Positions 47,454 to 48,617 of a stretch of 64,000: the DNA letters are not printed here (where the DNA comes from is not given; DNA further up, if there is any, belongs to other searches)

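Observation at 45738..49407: AT-rich three-gene carotenoid cassette with the bacterioruberin-type trio (CrtD/CrtI-like desaturase, LyeJ-like UbiA prenyltransferase, CruF-like protein)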

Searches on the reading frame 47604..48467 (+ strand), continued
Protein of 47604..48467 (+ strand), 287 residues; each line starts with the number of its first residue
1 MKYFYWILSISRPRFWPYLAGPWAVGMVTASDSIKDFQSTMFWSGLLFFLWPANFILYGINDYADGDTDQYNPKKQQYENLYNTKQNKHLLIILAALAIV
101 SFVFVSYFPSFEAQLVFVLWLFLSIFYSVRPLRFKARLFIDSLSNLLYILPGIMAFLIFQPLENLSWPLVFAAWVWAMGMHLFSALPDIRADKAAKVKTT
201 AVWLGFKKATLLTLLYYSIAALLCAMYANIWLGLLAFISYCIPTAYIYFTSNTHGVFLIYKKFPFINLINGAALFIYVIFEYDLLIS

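Call 68: search_solved_structures(query=window:47604-48467:+, max_evalue=0.01)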
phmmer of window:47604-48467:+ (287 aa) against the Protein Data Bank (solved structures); distinct sequences matched with E-value up to 0.01: 0.

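Call 76: search_protein_families(library=ncbifam, proteins=[L147:8001-8843:+, L147:4641-6125:+], max_evalue=1e-10)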
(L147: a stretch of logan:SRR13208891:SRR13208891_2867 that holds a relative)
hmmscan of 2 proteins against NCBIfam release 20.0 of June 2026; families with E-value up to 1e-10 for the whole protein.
L147:8001-8843:+ (280 aa): 4 families
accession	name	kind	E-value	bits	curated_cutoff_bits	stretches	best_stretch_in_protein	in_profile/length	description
NF009516.0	PRK12875.1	equivalog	8.2e-91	304.1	205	1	3-277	15-285/292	prenyltransferase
NF010119.0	PRK13595.1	equivalog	1.2e-35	123.4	248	1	6-278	13-286/292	prenyltransferase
NF009608.0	PRK13105.1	equivalog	5.1e-33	114.5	217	1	5-237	9-242/291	prenyltransferase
NF005742.0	PRK07566.1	equivalog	7.4e-13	48.3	313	1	9-224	32-251/315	chlorophyll synthase ChlG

L147:4641-6125:+ (494 aa): 9 families
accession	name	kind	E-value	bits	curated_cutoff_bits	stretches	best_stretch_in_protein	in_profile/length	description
NF058655.1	CrtID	equivalog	6.7e-218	724.3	640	1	11-486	2-477/478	bifunctional phytoene desaturase/3,4-desaturase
TIGR02734.1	crtI_fam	subfamily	4.9e-146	487.3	238.1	1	10-492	1-490/504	phytoene desaturase family protein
NF042421.1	hydcarot_desat_CrtD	equivalog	5.1e-81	272.6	500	1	8-492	2-485/487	1-hydroxycarotenoid 3,4-desaturase CrtD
NF045637.1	carotdesatCrtDProt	equivalog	1.7e-70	237.9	580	1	11-490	2-482/485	1-hydroxycarotenoid 3,4-desaturase CrtD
NF045689.1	BCarotKetCrtO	equivalog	1.9e-23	82.8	1000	0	353-474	386-521/563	beta-carotene ketolase CrtO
TIGR02730.1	carot_isom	equivalog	3.8e-23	82.1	586.9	1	179-479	177-477/493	carotenoid isomerase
TIGR02733.1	desat_CrtD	equivalog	1.2e-19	70.4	549.7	1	9-60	3-54/492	C-3',4' desaturase CrtD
TIGR03467.1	HpnE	equivalog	2.3e-13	50.2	283.05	0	11-59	2-52/430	hydroxysqualene dehydroxylase HpnE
NF005560.0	PRK07233.1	equivalog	3e-11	42.8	252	0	11-56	4-49/435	hypothetical protein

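Call 79: search_dna_similar(query=window:47604-48467:+, collection=plasmids, mode=protein, max_evalue=1e-10, max_rows=15)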
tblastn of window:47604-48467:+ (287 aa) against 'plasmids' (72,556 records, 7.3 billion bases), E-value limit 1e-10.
Records with a match: 4; places in all: 4; records where one place covers at least 80% of the query: 4.
Best place of each record, by identity: <60% 4.
By first word of the organism name: Halomontanus 2; Halarchaeum 1; Halocatena 1.
By predicted mobility (MOB-suite, as given by PLSDB): non-mobilizable 4.
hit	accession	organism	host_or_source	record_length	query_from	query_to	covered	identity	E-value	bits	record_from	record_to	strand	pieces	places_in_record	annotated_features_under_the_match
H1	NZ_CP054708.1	Halarchaeum sp. CBA1220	solar salt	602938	1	276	96%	34.9%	2e-26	115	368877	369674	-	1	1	prenyltransferase | crtI: phytoene desaturase family protein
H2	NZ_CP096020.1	Halocatena salina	cell culture,sediment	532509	6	236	80%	35.5%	2e-28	121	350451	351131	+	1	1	prenyltransferase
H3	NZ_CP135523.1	Halomontanus rarus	Salt lake,Salt lake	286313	7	258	88%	29.0%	3e-15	83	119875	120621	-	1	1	prenyltransferase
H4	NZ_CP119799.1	Halomontanus rarus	cell culture,sediment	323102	7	258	88%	29.0%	2e-14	81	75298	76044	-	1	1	prenyltransferase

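Call 80: find_related_loci(query=A1, collection=viral_contigs, flank=8000)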
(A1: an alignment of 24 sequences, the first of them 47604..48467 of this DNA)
Query A1 (287 aa) in viral_contigs; peptide patterns used: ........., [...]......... (x = any residue, [..] = any of these).
190 stretches matched a pattern, but none encodes a relative of the query by tblastn (E <= 1e-3).

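Call 81: get_annotated_region(hit=H1, flank=4000)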
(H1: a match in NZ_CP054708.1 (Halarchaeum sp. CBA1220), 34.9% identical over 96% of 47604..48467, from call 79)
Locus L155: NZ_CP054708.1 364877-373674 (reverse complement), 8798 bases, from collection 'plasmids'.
description: Halarchaeum sp. CBA1220 plasmid pCBA1220-01, complete sequence
organism: Halarchaeum sp. CBA1220 (NCBI taxid 1853682)
taxonomy: Archaea; Euryarchaeota; Halobacteria; Halobacteriales; Halobacteriaceae; Halarchaeum; Halarchaeum sp. CBA1220
host: -; source: solar salt; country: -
typing (MOB-suite, as given by PLSDB): non-mobilizable
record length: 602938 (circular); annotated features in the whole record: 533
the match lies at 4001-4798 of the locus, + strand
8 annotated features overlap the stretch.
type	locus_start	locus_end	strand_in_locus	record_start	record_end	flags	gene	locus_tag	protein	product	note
CDS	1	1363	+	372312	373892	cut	-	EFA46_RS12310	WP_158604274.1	bacterio-opsin activator domain-containing protein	-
CDS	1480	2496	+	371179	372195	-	-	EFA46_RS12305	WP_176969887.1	phytoene/squalene synthase family protein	GO:0008299 - isoprenoid biosynthetic process [Evidence IEA]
CDS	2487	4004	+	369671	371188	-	crtI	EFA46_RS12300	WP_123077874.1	phytoene desaturase family protein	GO:0016117 - carotenoid biosynthetic process [Evidence IEA]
CDS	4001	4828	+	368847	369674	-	-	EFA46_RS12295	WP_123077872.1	prenyltransferase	-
CDS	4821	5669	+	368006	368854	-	cruF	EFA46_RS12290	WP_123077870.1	bisanhydrobacterioruberin hydratase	GO:0016117 - carotenoid biosynthetic process [Evidence IEA]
CDS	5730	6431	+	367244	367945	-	-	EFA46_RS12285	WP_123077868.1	CPBP family intramembrane glutamic endopeptidase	GO:0071586 - CAAX-box protein processing [Evidence IEA]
CDS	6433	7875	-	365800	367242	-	-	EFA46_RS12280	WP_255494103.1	MATE family efflux transporter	GO:0006855 - xenobiotic transmembrane transport [Evidence IEA]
CDS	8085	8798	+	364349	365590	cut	-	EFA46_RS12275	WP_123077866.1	MFS transporter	GO:0055085 - transmembrane transport [Evidence IEA]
